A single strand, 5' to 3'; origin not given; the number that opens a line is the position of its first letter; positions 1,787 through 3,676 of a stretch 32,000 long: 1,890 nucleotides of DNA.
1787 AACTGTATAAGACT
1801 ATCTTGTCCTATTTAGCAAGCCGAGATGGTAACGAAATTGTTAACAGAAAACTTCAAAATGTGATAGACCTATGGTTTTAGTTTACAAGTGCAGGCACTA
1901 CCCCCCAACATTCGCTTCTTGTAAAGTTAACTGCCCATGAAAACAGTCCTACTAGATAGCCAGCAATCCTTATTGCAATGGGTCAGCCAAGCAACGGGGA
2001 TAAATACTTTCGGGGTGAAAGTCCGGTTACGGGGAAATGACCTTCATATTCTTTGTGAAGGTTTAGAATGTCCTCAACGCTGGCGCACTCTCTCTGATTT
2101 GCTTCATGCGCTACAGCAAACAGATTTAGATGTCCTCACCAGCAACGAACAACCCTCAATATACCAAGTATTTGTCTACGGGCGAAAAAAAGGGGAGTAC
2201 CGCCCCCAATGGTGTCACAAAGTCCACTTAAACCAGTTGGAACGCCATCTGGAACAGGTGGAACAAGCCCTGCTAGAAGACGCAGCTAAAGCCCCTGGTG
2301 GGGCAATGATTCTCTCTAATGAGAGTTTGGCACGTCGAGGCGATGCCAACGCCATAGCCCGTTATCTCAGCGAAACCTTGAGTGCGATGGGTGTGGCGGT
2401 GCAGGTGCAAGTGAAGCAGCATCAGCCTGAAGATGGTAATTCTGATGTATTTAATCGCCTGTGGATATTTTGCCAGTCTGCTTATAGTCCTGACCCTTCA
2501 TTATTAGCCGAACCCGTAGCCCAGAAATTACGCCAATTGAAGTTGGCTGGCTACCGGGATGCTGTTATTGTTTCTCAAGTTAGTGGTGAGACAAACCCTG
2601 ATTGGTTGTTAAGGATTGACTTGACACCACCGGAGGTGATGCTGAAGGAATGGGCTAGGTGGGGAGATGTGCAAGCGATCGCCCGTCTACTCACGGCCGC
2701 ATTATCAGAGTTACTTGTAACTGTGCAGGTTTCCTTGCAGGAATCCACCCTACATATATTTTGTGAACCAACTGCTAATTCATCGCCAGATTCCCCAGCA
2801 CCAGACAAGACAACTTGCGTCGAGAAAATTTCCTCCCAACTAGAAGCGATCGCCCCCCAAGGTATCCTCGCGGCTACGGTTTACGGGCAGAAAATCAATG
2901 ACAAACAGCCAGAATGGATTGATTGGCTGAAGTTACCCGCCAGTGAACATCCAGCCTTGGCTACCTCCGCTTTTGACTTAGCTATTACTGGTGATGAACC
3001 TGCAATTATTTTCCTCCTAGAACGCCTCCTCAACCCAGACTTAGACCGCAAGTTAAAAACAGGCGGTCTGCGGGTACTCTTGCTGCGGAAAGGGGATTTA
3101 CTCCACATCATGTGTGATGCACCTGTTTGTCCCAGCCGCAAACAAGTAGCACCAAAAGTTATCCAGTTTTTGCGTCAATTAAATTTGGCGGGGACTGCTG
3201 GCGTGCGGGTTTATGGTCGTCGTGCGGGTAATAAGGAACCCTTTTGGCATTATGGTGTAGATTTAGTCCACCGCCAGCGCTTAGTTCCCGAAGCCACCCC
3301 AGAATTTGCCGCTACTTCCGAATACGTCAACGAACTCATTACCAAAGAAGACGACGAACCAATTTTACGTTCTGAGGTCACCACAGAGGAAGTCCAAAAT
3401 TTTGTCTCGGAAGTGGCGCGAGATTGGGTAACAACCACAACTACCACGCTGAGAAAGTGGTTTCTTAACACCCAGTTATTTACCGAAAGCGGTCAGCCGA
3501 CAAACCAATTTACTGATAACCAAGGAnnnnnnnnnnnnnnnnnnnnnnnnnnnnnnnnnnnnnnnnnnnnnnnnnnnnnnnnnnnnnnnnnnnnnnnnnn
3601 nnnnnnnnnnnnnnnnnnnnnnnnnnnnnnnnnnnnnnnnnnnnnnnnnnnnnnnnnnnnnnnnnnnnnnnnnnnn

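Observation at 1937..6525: MBOAT plus DltD-like acyltransferase pair whose extracytoplasmic partner is fused to a ~530-aa cytoplasmic repeat domain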

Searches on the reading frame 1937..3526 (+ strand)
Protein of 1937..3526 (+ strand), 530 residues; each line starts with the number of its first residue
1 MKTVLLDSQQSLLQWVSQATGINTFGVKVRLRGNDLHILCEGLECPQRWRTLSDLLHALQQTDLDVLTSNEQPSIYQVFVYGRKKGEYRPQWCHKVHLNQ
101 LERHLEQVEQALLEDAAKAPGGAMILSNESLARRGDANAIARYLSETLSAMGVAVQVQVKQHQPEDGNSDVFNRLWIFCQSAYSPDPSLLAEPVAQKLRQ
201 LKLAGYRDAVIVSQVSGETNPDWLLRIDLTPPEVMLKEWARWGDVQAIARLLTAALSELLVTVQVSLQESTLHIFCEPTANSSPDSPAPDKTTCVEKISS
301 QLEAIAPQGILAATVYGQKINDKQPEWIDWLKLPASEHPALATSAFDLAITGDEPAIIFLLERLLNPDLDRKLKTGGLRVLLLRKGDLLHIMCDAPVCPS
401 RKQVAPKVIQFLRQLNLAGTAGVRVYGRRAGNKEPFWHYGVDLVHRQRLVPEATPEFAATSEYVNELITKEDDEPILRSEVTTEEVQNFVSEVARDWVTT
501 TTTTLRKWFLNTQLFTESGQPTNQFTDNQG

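Call 12: search_protein_families(library=pfam, proteins=[window:1937-3526:+], max_evalue=10)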
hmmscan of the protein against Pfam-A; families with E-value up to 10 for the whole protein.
window:1937-3526:+ (530 aa): 4 families
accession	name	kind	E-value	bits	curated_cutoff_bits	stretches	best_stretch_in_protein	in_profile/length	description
PF19926.4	DUF6389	-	0.013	15.5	27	1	475-521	92-140/149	Family of unknown function (DUF6389)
PF22754.3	bHLH-TF_ACT-like_plant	-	0.047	14.4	27.6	1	43-70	15-42/75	Plant bHLH transcription factor, ACT-like domain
PF13907.11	CHD1-like_C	-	0.07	14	28.3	1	139-186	38-83/96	Chromodomain-helicase-DNA-binding protein 1-like, C-terminal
PF25393.1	LTM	-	0.87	10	27.5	0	249-270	18-39/42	LUBAC thetering domain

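Call 41: search_protein_representatives(protein=window:1937-3526:+)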
Query: 530 residues. Proteins with E-value up to 0.001 (for the whole library): 283; up to 1e-10: 191; up to 1e-30: 156. The best 150 are listed.
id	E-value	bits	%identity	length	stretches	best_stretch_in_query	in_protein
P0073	6.2e-262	886.3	74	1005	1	1-523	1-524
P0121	8.3e-184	628.5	85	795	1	201-530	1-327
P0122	1.6e-155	535.2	53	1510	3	150-520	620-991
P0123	2.3e-147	508.3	52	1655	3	171-501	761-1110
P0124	4.8e-143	494.0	48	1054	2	122-516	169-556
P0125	1.1e-141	489.5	52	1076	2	116-529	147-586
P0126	5.7e-140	483.9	49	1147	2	116-518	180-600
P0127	6.9e-140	483.6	54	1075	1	5-517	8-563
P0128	1.1e-137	476.3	51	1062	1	14-472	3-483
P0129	1.6e-137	475.8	50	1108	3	160-492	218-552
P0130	1.0e-134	466.6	49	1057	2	130-518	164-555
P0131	2.1e-132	458.9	50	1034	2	170-494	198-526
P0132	3.8e-132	458.1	51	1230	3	171-480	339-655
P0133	1.0e-130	453.3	50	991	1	12-471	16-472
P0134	2.8e-130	451.9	51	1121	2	115-527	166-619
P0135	4.8e-130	451.1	46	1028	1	9-523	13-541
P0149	2.5e-120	419.1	42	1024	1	7-518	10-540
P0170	5.5e-112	391.5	47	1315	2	137-496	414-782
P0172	3.0e-110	385.8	44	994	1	10-515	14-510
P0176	1.8e-108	380.0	43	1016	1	5-521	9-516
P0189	1.4e-102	360.6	41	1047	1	9-504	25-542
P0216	1.6e-91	324.0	39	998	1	20-509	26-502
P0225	2.5e-86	306.9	42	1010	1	9-448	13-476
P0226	1.3e-85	304.6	40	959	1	6-468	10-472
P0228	5.2e-84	299.2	41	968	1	8-469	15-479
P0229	1.3e-83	297.9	41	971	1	26-462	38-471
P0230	1.7e-83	297.6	44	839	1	10-439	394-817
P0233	2.0e-80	287.4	38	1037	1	7-449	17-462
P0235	1.6e-76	274.5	42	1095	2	133-486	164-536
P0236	6.9e-75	269.2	42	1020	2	119-440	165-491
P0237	2.0e-74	267.6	37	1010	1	23-461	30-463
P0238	3.9e-74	266.7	40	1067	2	127-470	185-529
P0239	3.1e-73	263.7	39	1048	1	10-460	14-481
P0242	5.4e-70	253.0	37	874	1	4-452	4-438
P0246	3.9e-64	233.7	37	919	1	26-441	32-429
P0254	1.6e-55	205.3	37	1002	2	163-453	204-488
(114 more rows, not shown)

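Call 49: find_encoding_contigs(protein=P0237, flank=8000, max_places=3)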
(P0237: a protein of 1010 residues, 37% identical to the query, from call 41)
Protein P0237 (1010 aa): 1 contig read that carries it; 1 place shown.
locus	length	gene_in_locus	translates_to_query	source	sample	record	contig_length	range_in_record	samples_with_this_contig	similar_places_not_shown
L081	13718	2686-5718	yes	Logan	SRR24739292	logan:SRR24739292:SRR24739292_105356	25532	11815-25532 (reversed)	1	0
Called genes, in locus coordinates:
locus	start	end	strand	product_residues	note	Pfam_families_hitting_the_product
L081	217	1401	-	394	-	PF00346:Complex1_49kDa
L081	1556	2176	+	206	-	-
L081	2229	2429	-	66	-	-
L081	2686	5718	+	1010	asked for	PF07611:DUF1574 (weak)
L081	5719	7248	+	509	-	PF03062:MBOAT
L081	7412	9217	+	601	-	PF00587:tRNA-synt_2b, PF04073:tRNA_edit (weak), PF03129:HGTP_anticodon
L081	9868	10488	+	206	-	-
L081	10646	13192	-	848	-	PF16697:Yop-YscD_cpl (faint), PF00498:FHA, PF00005:ABC_tran, PF13304:AAA_21 (weak), PF01061:ABC2_membrane, PF12698:ABC2_membrane_3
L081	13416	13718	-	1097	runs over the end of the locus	PF13809:Tubulin_2, PF13240:Zn_Ribbon_1 (weak)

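Call 50: find_encoding_contigs(protein=P0176, flank=8000, max_places=3)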
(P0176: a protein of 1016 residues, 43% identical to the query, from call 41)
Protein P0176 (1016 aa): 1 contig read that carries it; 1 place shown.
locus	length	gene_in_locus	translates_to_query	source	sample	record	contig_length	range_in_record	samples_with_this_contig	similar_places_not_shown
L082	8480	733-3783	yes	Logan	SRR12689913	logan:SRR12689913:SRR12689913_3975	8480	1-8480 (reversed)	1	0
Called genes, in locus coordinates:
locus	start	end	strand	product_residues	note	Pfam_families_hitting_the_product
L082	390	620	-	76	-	-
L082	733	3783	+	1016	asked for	PF07611:DUF1574 (faint), PF27429:LB_356 (faint)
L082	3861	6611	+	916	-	PF17162:DUF5118, PF17148:DUF5117, PF16313:DUF4953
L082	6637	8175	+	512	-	PF03062:MBOAT, PF13813:MBOAT_2 (faint)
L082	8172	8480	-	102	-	?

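Call 53: list_cluster_members(proteins=[P0237, P0176, P0233, P0216, P0122, P0123, P0230, P0246, P0189, P0149])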
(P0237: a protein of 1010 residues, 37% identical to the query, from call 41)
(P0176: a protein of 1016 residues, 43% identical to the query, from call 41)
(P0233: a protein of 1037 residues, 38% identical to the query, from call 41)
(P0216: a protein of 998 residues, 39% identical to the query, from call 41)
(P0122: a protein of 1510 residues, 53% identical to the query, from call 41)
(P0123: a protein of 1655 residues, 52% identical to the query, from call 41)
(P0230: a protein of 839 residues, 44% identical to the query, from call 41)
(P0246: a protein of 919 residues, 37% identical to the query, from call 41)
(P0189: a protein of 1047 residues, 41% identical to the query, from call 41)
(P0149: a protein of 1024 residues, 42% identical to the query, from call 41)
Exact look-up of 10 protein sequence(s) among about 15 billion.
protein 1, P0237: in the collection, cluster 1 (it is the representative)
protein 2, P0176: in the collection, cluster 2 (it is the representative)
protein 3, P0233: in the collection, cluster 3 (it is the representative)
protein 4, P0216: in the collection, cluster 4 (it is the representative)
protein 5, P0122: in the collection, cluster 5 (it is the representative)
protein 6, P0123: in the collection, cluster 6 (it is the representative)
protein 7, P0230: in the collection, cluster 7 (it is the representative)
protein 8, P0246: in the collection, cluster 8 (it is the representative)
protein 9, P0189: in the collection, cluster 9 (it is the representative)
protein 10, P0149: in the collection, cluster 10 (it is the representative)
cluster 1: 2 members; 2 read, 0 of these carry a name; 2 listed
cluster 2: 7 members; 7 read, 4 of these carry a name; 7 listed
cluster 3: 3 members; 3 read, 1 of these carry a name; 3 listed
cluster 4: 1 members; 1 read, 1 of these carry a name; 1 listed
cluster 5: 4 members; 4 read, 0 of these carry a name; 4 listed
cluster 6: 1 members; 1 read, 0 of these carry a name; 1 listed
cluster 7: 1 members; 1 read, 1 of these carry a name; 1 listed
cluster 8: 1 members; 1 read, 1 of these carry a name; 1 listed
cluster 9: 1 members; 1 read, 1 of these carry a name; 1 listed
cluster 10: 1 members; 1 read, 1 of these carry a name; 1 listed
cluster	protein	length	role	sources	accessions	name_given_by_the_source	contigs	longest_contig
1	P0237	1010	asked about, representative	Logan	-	-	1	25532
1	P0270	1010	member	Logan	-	-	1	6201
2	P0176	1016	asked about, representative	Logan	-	-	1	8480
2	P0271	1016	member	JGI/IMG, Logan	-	hypothetical protein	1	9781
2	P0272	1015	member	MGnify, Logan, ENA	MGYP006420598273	CR=1 FL=1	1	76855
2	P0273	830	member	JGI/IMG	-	hypothetical protein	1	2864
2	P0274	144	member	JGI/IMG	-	hypothetical protein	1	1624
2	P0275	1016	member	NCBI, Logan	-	-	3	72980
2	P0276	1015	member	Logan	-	-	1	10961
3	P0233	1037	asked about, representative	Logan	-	-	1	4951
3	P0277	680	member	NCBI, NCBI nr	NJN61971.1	MAG: hypothetical protein HC795_10950 [Coleofasciculaceae cyanobacterium RL_1_1] | hypothetical protein [Coleofasciculaceae cyanobacterium RL_1_1]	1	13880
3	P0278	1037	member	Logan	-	-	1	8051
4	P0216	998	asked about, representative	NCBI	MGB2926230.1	MAG: hypothetical protein WBB82_13095 [Limnothrix sp.]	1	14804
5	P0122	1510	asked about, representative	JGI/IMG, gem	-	-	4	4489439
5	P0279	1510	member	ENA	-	-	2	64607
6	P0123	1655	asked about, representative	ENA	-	-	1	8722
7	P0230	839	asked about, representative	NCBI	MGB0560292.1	MAG: caspase family protein [Spirulinaceae cyanobacterium]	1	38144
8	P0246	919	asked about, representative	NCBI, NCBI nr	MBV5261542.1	hypothetical protein FLX56_24315 [Synechococcus moorigangaii CMS01] | hypothetical protein [Synechococcus moorigangaii CMS01]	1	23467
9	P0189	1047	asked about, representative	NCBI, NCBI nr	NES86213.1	MAG: DUF1574 domain-containing protein [Moorea sp. SIO2B7] | DUF1574 domain-containing protein [Moorena sp. SIO2B7]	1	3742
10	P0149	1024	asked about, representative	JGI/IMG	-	Protein of unknown function (DUF1574)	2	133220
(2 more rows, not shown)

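Call 55: search_protein_families(library=pfam, proteins=[P0230, P0122, P0123, P0246, P0170], max_evalue=0.01)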
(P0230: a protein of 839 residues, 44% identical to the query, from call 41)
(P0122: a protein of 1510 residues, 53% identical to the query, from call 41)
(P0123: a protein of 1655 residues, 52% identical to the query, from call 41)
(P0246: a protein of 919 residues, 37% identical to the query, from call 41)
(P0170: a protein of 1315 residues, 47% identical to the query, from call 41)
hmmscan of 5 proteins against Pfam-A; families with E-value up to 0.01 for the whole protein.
P0230 (839 aa): 1 family
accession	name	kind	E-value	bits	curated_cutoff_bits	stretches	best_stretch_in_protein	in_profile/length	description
PF00656.27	Peptidase_C14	-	2e-19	70.7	21.4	1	5-223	2-221/233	Caspase domain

P0122 (1510 aa): 0 families

P0123 (1655 aa): 2 families
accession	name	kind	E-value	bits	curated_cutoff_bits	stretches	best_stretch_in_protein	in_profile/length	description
PF00805.28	Pentapeptide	-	1.6e-07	31.2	20.2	1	357-393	1-37/40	Pentapeptide repeats (8 copies)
PF07611.17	DUF1574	-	0.0026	17.6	29.1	0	1541-1631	235-326/342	Protein of unknown function (DUF1574)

P0246 (919 aa): 1 family
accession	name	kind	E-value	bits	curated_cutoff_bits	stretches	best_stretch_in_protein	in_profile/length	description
PF13472.12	Lipase_GDSL_2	-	0.00016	22.7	32.9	0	820-900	88-176/178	GDSL-like Lipase/Acylhydrolase family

P0170 (1315 aa): 1 family
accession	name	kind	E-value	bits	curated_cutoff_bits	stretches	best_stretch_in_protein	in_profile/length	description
PF07611.17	DUF1574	-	3.4e-08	33.7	29.1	1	935-1032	47-135/342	Protein of unknown function (DUF1574)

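Call 56: find_encoding_contigs(protein=P0230, flank=8000, max_places=2)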
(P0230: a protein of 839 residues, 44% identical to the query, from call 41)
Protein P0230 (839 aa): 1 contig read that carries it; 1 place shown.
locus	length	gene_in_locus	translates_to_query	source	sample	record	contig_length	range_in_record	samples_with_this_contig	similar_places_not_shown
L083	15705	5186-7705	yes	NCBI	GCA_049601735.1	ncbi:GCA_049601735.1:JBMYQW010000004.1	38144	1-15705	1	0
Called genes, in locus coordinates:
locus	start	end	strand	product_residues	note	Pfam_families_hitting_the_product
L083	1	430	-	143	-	PF04116:FA_hydroxylase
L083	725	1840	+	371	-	PF00355:Rieske, PF13806:Rieske_2 (faint), PF19112:VanA_C (weak)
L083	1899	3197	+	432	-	PF00155:Aminotran_1_2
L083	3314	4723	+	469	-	PF09852:DUF2079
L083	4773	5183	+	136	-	PF24393:Pepco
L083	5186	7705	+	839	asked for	PF00656:Peptidase_C14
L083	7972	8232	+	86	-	-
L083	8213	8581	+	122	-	PF08869:XisI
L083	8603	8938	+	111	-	PF08869:XisI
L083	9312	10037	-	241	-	PF01544:CorA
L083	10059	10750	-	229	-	PF02129:Peptidase_S15 (weak), PF00561:Abhydrolase_1, PF07859:Abhydrolase_3 (weak), PF12146:Hydrolase_4, PF12697:Abhydrolase_6, PF00326:Peptidase_S9, PF00975:Thioesterase (weak), PF01738:DLH (weak), +2 more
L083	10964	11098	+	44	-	-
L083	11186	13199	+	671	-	PF01636:APH (faint), PF00069:Pkinase, PF07714:PK_Tyr_Ser-Thr, PF03109:ABC1 (weak)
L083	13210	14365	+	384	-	PF13371:TPR_9 (weak), PF13414:TPR_11 (weak), PF13432:TPR_16, PF00515:TPR_1, PF07719:TPR_2, PF13414:TPR_11, PF13424:TPR_12, PF13432:TPR_16, +22 more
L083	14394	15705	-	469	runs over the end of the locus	PF05140:ResB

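Call 57: find_encoding_contigs(protein=P0246, flank=8000, max_places=2)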
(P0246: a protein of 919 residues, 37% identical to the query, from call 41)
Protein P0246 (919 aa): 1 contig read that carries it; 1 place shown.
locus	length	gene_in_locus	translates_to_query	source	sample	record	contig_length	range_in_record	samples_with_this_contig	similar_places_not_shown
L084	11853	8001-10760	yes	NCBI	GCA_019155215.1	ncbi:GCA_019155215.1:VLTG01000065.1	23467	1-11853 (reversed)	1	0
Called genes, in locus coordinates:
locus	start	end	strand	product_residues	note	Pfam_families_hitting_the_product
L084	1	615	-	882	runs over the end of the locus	PF02811:PHP, PF07733:DNA_pol3_alpha, PF17657:DNA_pol3_finger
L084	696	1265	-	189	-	PF05685:Uma2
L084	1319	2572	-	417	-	PF07995:GSDH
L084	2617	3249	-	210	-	PF02441:Flavoprotein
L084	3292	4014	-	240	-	PF13646:HEAT_2, PF00514:Arm (faint), PF02985:HEAT (faint), PF13513:HEAT_EZ (weak), PF13646:HEAT_2, PF03130:HEAT_PBS (weak), PF13646:HEAT_2 (weak)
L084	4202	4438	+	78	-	PF01106:NifU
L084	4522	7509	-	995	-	PF00311:PEPcase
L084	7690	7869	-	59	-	-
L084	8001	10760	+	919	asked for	-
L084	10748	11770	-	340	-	PF04055:Radical_SAM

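Call 58: find_encoding_contigs(protein=P0216, flank=8000, max_places=2)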
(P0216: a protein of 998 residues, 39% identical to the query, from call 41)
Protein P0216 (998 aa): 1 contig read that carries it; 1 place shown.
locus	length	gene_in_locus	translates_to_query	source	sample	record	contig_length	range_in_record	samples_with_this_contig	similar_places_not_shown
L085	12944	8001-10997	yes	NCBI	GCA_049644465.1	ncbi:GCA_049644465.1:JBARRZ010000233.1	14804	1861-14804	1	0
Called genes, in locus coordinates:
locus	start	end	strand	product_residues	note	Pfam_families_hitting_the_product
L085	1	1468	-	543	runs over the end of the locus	PF00069:Pkinase, PF07714:PK_Tyr_Ser-Thr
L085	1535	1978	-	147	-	-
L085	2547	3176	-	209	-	PF02441:Flavoprotein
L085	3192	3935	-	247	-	PF13513:HEAT_EZ (faint), PF13646:HEAT_2, PF03130:HEAT_PBS (faint), PF00514:Arm (faint), PF02985:HEAT (faint), PF13646:HEAT_2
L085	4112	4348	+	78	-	PF01106:NifU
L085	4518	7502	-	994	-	PF00311:PEPcase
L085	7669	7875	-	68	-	-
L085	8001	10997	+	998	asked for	-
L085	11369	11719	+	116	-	-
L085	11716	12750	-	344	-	PF04055:Radical_SAM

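Call 59: find_encoding_contigs(protein=P0149, flank=8000, max_places=1)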
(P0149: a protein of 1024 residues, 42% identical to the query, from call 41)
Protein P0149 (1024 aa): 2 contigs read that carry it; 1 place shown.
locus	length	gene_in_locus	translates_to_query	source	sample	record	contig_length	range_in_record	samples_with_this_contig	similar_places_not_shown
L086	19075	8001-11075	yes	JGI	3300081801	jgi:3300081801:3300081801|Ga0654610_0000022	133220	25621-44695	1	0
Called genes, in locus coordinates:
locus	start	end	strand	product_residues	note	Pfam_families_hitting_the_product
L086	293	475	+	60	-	-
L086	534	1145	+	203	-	PF01471:PG_binding_1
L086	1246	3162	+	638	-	PF07678:TED_complement (faint), PF09492:Pec_lyase (faint), PF13249:SQHop_cyclase_N, PF13243:SQHop_cyclase_C, PF00432:Prenyltrans (weak)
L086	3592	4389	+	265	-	PF01975:SurE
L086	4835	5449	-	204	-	-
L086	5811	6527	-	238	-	-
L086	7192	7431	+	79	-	-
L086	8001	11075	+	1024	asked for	PF07611:DUF1574, PF27429:LB_356 (faint)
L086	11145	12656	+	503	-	PF03062:MBOAT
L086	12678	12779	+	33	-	-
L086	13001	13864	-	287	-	PF00924:MS_channel_2nd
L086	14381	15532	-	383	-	PF13439:Glyco_transf_4, PF13579:Glyco_trans_4_4, PF00534:Glycos_transf_1, PF13692:Glyco_trans_1_4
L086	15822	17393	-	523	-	PF05977:MFS_3, PF07690:MFS_1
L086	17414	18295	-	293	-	PF11967:RecO_N, PF02565:RecO_C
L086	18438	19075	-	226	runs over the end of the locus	PF01791:DeoC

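Call 60: find_encoding_contigs(protein=P0122, flank=8000, max_places=1)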
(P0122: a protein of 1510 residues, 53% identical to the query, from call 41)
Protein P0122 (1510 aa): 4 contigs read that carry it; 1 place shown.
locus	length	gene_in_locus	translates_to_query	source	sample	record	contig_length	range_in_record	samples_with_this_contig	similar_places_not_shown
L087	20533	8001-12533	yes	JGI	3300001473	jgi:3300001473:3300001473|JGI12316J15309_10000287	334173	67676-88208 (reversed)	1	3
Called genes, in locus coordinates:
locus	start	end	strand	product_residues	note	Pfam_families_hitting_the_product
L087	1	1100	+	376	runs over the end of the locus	PF09995:MPAB_Lcp_cat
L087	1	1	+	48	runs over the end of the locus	-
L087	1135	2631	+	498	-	PF00027:cNMP_binding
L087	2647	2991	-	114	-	-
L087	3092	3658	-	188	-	PF05685:Uma2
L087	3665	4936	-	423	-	PF00266:Aminotran_5, PF01041:DegT_DnrJ_EryC1 (weak), PF01053:Cys_Met_Meta_PP (weak)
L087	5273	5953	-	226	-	PF10014:2OG-Fe_Oxy_2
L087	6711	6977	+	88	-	-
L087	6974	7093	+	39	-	-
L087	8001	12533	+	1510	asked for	-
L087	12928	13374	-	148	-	-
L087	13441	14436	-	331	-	PF02653:BPD_transp_2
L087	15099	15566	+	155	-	PF02566:OsmC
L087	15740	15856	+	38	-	-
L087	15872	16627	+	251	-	PF13424:TPR_12, PF00515:TPR_1 (weak), PF13374:TPR_10 (weak), PF13424:TPR_12, PF13176:TPR_7 (weak)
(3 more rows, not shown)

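Call 61: find_encoding_contigs(protein=P0172, flank=8000, max_places=1)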
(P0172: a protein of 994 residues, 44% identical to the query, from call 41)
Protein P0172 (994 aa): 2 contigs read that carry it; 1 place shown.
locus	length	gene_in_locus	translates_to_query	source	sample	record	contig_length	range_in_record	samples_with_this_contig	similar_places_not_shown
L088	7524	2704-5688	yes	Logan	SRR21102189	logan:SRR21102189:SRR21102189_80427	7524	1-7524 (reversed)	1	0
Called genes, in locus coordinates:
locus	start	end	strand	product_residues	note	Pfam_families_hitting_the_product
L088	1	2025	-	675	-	?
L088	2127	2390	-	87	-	-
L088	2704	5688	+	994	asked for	PF07611:DUF1574 (weak), PF27429:LB_356 (faint)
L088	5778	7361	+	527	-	PF03062:MBOAT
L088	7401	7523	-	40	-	?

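Call 62: find_encoding_contigs(protein=P0135, flank=8000, max_places=1)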
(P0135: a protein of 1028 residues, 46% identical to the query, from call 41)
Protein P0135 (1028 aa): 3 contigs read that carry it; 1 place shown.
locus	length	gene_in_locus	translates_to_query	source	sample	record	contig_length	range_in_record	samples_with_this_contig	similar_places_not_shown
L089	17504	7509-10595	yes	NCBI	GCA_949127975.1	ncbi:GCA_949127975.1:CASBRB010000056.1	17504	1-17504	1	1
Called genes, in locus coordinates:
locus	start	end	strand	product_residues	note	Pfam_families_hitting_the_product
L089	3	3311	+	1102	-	?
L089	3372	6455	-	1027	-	PF00311:PEPcase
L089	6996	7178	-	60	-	-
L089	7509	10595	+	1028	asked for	PF07611:DUF1574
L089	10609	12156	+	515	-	PF03062:MBOAT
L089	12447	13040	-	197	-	-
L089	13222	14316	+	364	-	PF01264:Chorismate_synt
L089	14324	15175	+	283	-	PF23023:Anti-Pycsar_Apyc1, PF00753:Lactamase_B (weak), PF12706:Lactamase_B_2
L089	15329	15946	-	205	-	PF01966:HD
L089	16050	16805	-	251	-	-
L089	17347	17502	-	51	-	?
